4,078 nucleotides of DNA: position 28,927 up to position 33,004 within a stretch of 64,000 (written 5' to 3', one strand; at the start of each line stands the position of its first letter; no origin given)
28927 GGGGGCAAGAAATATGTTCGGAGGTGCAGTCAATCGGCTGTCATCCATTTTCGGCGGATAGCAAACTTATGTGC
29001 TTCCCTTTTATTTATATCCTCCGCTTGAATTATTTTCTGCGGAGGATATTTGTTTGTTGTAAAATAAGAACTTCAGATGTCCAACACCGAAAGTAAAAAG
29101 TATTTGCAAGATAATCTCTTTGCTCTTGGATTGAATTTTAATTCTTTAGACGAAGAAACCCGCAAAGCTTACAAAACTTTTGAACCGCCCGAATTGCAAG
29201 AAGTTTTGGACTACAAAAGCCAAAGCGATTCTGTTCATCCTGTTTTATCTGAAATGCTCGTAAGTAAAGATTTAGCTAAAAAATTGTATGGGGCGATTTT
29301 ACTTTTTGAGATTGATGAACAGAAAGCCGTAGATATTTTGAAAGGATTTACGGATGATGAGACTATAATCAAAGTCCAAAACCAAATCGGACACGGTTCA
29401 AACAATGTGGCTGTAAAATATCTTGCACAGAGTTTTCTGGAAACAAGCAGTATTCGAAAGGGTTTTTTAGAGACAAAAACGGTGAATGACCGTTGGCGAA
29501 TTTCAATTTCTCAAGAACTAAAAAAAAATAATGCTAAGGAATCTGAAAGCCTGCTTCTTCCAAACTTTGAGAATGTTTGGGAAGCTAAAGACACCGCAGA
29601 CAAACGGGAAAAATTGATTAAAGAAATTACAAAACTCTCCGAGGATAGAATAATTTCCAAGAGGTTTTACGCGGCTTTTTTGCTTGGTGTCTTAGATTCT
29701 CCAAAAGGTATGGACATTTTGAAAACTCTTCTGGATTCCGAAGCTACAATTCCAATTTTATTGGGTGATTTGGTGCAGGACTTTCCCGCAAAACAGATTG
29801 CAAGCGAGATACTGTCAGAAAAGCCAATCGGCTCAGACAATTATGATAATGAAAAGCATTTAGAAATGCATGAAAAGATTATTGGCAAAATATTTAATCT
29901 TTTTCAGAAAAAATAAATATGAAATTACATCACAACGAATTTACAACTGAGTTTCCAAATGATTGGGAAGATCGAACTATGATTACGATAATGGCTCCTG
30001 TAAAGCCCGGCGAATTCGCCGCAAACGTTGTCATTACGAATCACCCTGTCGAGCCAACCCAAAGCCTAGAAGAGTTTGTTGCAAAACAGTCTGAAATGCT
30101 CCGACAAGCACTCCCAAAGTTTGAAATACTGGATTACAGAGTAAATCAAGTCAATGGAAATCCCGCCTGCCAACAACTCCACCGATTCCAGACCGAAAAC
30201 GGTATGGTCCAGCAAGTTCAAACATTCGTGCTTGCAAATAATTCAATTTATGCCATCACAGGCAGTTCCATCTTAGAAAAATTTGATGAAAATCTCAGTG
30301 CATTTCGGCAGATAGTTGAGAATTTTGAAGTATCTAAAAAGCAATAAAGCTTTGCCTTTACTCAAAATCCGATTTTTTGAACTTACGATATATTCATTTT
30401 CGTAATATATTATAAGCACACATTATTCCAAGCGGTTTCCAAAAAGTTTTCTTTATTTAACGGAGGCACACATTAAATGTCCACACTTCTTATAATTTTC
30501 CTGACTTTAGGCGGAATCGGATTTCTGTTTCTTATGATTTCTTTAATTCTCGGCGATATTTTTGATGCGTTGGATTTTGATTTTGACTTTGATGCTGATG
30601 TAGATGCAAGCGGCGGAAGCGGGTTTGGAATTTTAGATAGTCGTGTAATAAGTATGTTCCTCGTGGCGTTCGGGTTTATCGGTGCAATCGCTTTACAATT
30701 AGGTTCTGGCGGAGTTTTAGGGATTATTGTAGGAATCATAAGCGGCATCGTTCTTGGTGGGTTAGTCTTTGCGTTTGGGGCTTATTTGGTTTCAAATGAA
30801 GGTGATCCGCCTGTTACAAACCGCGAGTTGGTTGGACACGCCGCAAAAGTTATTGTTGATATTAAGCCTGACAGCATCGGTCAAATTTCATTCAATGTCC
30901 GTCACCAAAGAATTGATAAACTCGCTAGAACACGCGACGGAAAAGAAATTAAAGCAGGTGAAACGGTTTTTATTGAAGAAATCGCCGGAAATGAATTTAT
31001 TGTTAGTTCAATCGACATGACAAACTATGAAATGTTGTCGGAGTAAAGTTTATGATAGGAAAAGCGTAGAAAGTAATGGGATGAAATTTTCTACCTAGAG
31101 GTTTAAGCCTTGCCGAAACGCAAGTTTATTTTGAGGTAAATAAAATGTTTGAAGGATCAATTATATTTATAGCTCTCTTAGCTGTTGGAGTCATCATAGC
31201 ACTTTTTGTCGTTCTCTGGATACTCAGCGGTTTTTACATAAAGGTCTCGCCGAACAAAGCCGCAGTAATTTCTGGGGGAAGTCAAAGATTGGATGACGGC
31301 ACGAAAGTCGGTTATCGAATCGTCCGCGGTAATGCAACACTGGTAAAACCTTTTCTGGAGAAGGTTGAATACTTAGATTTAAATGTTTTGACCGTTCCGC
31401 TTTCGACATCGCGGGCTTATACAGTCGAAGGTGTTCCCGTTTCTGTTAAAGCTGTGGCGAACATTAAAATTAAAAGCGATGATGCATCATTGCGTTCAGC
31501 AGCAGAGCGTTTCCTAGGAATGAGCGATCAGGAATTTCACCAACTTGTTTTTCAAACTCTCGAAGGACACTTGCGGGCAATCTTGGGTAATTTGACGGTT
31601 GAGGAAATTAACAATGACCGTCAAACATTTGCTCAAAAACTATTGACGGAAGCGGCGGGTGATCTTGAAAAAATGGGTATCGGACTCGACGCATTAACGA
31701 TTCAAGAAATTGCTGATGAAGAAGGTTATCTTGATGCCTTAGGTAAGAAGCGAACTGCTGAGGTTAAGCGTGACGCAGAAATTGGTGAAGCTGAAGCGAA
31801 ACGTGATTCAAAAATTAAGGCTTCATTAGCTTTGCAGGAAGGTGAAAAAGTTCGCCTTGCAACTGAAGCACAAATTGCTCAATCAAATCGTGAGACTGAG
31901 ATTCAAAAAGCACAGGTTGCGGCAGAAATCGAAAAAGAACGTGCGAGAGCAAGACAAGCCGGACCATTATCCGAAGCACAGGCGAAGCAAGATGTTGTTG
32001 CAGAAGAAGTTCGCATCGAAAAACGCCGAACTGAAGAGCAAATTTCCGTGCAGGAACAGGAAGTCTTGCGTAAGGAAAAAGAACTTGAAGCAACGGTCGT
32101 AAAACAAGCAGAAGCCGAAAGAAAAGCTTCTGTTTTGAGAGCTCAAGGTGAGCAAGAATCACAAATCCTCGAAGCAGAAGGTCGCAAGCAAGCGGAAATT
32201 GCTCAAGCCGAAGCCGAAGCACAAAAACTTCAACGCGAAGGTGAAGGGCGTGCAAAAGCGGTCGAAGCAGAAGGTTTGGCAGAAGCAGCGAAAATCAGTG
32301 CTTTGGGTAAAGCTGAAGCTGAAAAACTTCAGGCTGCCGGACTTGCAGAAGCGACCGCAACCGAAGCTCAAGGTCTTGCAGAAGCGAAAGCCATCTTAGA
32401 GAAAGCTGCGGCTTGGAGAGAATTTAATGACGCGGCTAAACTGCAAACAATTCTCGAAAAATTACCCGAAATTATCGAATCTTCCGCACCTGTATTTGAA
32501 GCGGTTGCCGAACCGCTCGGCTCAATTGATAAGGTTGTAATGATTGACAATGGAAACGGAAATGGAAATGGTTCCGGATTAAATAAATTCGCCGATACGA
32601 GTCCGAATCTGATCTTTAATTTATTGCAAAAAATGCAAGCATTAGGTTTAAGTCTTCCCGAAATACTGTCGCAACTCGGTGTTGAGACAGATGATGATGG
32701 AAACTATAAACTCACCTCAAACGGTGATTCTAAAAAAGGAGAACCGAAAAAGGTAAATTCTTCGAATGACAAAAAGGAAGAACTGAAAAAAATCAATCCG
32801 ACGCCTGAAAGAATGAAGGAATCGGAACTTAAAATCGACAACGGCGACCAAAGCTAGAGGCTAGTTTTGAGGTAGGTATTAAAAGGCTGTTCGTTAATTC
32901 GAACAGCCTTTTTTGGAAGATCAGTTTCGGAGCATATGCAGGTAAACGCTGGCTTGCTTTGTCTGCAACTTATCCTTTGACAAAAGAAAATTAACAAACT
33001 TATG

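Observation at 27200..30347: Polymorphic-toxin-like module: signal-less HExxH (NleD/HopH1-type) peptidase with glycine-zipper tail, then a separately transcribed unknown protein and DUF1795 (Eag-chaperone-like) pair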

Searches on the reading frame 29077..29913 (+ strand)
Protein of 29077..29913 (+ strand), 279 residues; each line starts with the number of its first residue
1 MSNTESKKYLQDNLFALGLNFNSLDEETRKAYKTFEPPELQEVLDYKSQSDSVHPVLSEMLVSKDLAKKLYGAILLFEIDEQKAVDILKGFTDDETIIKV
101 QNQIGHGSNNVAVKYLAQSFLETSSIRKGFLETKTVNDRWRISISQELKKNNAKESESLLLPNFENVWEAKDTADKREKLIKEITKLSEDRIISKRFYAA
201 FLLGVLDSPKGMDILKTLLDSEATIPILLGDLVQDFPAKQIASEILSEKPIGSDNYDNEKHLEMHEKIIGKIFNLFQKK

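Call 3: search_protein_families(library=pfam, proteins=[window:29077-29913:+], max_evalue=1)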
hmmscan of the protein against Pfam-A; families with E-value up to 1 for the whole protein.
window:29077-29913:+ (279 aa): 3 families
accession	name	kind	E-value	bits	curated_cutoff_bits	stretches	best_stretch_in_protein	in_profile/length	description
PF08564.16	CDC37_C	-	0.032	14.8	22.1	1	21-63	5-48/100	Cdc37 C terminal domain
PF10197.14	Cir_N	-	0.038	14.6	22.6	1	160-186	6-32/37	N-terminal domain of CBF1 interacting co-repressor CIR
PF14842.11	FliG_N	-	0.083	13.9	25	0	73-95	9-31/104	FliG N-terminal domain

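Call 4: search_protein_families(library=ncbifam, proteins=[window:29077-29913:+], max_evalue=1)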
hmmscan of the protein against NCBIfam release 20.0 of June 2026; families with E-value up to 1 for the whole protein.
window:29077-29913:+ (279 aa): 1 family
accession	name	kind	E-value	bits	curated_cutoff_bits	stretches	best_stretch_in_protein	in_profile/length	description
NF045662.1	DVU0298_fam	equivalog_domain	0.0051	16.4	75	0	178-245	144-211/213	DVU0298 family protein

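Call 30: search_solved_structures(query=window:29077-29913:+, max_evalue=10)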
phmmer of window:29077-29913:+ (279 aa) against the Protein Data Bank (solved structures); distinct sequences matched with E-value up to 10: 3.
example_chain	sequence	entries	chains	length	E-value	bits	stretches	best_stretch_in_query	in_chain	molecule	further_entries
6l87_A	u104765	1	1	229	0.39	13.6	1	126-163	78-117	AT-rich interactive domain-containing protein 4A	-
6veh_A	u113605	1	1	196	0.55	13.1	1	52-107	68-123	HEAT repeat domain-containing protein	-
4zv6_A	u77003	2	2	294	0.65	12.8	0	178-226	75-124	AlphaRep-7 | alpha-Rep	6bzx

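Call 44: find_homologous_proteins(query=window:29077-29913:+, max_evalue=0.001)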
Query window:29077-29913:+ (279 aa): 2 proteins with E <= 0.001 among 1376 candidates.
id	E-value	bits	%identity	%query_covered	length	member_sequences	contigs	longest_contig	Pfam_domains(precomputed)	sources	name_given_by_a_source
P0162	5.2e-174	595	100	100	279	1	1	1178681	-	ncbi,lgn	-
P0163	1.1e-58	217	48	89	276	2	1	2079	-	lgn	-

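Call 73: predict_structure(alignment_id=A4)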
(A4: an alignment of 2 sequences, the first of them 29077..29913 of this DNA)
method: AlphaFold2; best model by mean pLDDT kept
length: 279 residues; sequences in the alignment: 2
mean_pLDDT: 62.7   pTM: 0.47
mean pLDDT of the five models: 62.7, 51.9, 45.0, 43.2, 40.6
residues with pLDDT >= 90: 0; 70-90: 123; 50-70: 76; < 50: 80
segments of 3 or more residues with pLDDT < 50: 1-29, 100-109, 125-137, 156-159, 229-232, 249-265, 277-279
pLDDT, mean of each block of 10 residues (from residue 1): 34 37 42 58 73 81 77 76 84 66 39 61 47 46 70 56 66 80 84 82 76 83 68 67 63 35 50 53
secondary structure, 60 per line:
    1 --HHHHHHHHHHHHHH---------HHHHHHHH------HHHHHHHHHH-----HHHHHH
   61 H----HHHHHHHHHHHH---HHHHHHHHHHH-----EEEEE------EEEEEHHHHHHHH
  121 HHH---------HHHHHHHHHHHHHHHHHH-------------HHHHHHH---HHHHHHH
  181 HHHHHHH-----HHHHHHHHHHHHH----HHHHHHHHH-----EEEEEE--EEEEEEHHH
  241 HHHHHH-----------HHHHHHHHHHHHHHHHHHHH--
elements in order: H3-16 H26-33 H40-49 H55-61 H66-77 H81-91 E97-101 E108-112 H113-123 H133-150 H164-170 H174-187 H193-205 H210-218 E224-229 E232-237 H238-246 H258-277

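Call 80: fold_search(model_id=the predicted structure, library=pdb)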
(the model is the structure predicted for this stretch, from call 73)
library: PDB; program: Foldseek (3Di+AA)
matches with E <= 10: 410; with E <= 0.001: 0
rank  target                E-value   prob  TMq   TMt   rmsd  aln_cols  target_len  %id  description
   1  7p0h_A                5.6e-02  0.72  0.19  0.14  12.1       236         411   16  Crystal structure of Helicobacter pylori ComF fused to an artificial alphaREP crystallization helper(named B2) (released 2022-04-06)
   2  5n3u_A                6.2e-02  0.66  0.21  0.22  11.5       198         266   18  The structure of the complex of CpcE and CpcF of phycocyanin lyase from Nostoc sp. PCC7120 (released 2017-12-06)
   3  4d4z_A                6.9e-02  0.38  0.19  0.18  14.9       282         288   11  STRUCTURE OF HUMAN DEOXYHYPUSINE HYDROXYLASE in complex with glycerol (released 2015-04-15)
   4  8q7n_I                1.2e-01  0.97  0.24  0.34   8.6       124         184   13  cryo-EM structure of the human spliceosomal B complex protomer (tri-snRNP core region) (released 2024-01-24)
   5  6bzx_A                1.4e-01  0.44  0.23  0.23  13.1       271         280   13  Structure of the artificial complex alpha-Rep/Octarellin V.1 crystallized by counter diffusion in a capillary (released 2019-01-09)
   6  7q1f_T                1.4e-01  0.38  0.19  0.22  13.0       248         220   16  CPAP:TUBULIN:IE5 ALPHAREP COMPLEX (released 2022-04-20)
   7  6gwd_G                1.7e-01  0.44  0.15  0.26  11.8       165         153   14  Tubulin:iiH5 alphaRep complex (released 2019-01-30)
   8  6fsq                  2.2e-01  0.30  0.19  0.15  12.9       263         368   15  Structure of A3_bGFPD, an artificial bi-domain protein based on two different alphaRep domains : A3 and a GFP binding do (released 2018-08-08)
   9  5f5s_A                2.3e-01  0.87  0.24  0.35   8.8       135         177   16  Crystal structure of the Prp38-MFAP1 complex of Homo sapiens (released 2016-10-12)
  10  6owo_B                2.4e-01  0.23  0.19  0.13  13.5       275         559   13  CRYO-EM STRUCTURE OF PHOSPHORYLATED AP-2 CORE BOUND TO NECAP (released 2019-09-11)
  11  9qpq_J                2.6e-01  0.47  0.21  0.19  10.8       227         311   13  The structure of the COPI leaf bound to GOLPH3 (released 2025-10-22)
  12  7q1f_C                2.7e-01  0.35  0.18  0.22  11.8       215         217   15  CPAP:TUBULIN:IE5 ALPHAREP COMPLEX (released 2022-04-20)
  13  1oyz                  2.7e-01  0.28  0.19  0.20  11.9       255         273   15  X-RAY STRUCTURE OF YIBA_ECOLI NORTHEAST STRUCTURAL GENOMICS CONSORTIUM TARGET ET31. (released 2003-08-12)
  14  1hf8                  2.7e-01  0.09  0.14  0.14  17.6       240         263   11  CALM-N N-terminal domain of clathrin assembly lymphoid myeloid leukaemia protein (released 2001-02-12)
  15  5f5t_B                2.8e-01  0.98  0.22  0.28   3.0        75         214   13  Crystal structure of the Prp38-MFAP1 complex of Chaetomium thermophilum (released 2016-10-12)
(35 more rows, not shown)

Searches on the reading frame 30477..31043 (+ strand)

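Call 3: search_protein_families(library=pfam, proteins=[window:30477-31043:+], max_evalue=1)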
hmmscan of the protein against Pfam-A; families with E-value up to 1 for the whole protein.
window:30477-31043:+ (189 aa): 1 family
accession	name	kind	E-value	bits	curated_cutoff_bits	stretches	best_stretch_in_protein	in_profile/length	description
PF01957.25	NfeD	-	0.0051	17.4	29.1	1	117-176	3-55/57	NfeD-like C-terminal, partner-binding domain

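Call 4: search_protein_families(library=ncbifam, proteins=[window:30477-31043:+], max_evalue=1)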
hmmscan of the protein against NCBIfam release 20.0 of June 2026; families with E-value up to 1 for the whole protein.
window:30477-31043:+ (189 aa): 0 families

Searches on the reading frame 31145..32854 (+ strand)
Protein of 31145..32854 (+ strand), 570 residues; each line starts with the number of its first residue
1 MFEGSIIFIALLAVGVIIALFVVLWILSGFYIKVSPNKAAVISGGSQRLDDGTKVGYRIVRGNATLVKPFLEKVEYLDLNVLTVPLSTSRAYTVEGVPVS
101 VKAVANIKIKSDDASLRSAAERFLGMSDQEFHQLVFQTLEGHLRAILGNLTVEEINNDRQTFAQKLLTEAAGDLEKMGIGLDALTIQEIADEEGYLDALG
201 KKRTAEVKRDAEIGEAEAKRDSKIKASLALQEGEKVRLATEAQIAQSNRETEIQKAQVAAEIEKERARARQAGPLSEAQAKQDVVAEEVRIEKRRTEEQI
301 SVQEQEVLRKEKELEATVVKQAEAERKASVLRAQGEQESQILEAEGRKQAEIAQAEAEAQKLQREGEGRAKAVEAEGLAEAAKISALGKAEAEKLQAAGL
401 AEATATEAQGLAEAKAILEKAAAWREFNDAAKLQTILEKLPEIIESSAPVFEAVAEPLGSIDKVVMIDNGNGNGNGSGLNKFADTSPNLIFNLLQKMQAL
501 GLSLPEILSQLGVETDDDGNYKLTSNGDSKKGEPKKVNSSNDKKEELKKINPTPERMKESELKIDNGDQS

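Call 3: search_protein_families(library=pfam, proteins=[window:31145-32854:+], max_evalue=1)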
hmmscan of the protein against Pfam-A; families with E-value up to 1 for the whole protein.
window:31145-32854:+ (570 aa): 2 families
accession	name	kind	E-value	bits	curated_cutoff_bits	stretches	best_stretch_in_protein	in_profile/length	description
PF01145.31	Band_7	-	1.2e-25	91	23.6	1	33-219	2-175/176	SPFH domain / Band 7 family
PF15975.10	Flot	-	0.0062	17.1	27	1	390-505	2-113/124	Flotillin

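Call 4: search_protein_families(library=ncbifam, proteins=[window:31145-32854:+], max_evalue=1)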
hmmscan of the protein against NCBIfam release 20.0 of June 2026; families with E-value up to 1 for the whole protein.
window:31145-32854:+ (570 aa): 2 families
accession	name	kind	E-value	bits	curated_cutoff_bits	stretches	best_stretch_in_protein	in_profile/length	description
NF058507.1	FlotScfldFlot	equivalog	1.8e-98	330.7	700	2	14-394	7-388/477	flotillin lipid rafts scaffold protein FloT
TIGR01932.1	hflC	equivalog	0.047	12.5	134.4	1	14-161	4-145/318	protease modulator HflC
